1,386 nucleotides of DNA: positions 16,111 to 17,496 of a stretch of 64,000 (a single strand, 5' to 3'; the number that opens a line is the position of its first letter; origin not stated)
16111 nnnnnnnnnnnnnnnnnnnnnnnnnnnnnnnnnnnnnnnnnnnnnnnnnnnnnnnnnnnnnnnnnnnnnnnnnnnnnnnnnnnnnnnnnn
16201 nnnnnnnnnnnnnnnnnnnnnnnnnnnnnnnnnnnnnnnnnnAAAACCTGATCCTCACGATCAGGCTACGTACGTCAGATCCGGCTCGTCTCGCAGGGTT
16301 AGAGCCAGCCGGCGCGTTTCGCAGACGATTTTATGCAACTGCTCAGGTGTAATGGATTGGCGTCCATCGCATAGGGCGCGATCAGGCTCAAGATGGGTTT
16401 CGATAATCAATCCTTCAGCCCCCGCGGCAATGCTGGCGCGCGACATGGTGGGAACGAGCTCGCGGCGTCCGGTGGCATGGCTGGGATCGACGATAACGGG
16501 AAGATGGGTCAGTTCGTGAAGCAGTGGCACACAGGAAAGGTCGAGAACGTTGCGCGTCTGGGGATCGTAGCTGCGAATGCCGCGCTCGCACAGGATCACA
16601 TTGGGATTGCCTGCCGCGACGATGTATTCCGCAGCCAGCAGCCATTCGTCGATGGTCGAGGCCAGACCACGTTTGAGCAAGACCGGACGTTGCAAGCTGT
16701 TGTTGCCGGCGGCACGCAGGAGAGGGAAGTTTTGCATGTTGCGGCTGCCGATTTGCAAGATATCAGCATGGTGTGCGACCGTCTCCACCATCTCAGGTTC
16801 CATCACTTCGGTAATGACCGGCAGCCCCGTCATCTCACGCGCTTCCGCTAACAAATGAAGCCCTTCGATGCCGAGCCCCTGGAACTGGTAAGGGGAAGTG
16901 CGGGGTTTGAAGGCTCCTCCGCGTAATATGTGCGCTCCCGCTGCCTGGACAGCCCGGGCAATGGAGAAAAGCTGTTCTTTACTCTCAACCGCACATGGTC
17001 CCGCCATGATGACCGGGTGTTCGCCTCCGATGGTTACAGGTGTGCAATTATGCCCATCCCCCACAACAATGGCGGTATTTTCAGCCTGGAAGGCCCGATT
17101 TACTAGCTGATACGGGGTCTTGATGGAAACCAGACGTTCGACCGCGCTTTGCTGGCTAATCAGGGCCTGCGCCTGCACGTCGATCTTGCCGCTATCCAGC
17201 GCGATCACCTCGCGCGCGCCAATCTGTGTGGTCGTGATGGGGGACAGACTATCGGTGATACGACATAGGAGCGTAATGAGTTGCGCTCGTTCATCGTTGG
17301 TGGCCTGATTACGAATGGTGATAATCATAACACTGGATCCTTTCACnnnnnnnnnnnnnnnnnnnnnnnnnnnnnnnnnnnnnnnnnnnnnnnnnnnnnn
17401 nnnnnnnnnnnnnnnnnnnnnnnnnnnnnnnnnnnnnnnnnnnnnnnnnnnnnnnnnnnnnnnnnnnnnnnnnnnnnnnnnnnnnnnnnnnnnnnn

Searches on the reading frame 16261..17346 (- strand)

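Call 35: search_protein_families(library=pfam, proteins=[window:16261-17346:-], max_evalue=0.00001)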
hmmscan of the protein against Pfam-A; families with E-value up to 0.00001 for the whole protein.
window:16261-17346:- (361 aa): 2 families
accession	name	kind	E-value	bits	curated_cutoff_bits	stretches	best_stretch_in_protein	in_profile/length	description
PF00793.26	DAHP_synth_1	-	7.4e-79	264.9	25.5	1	103-344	9-261/270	DAHP synthetase I family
PF03102.20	NeuB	-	9.5e-09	35.5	22.1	1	158-351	53-236/241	NeuB family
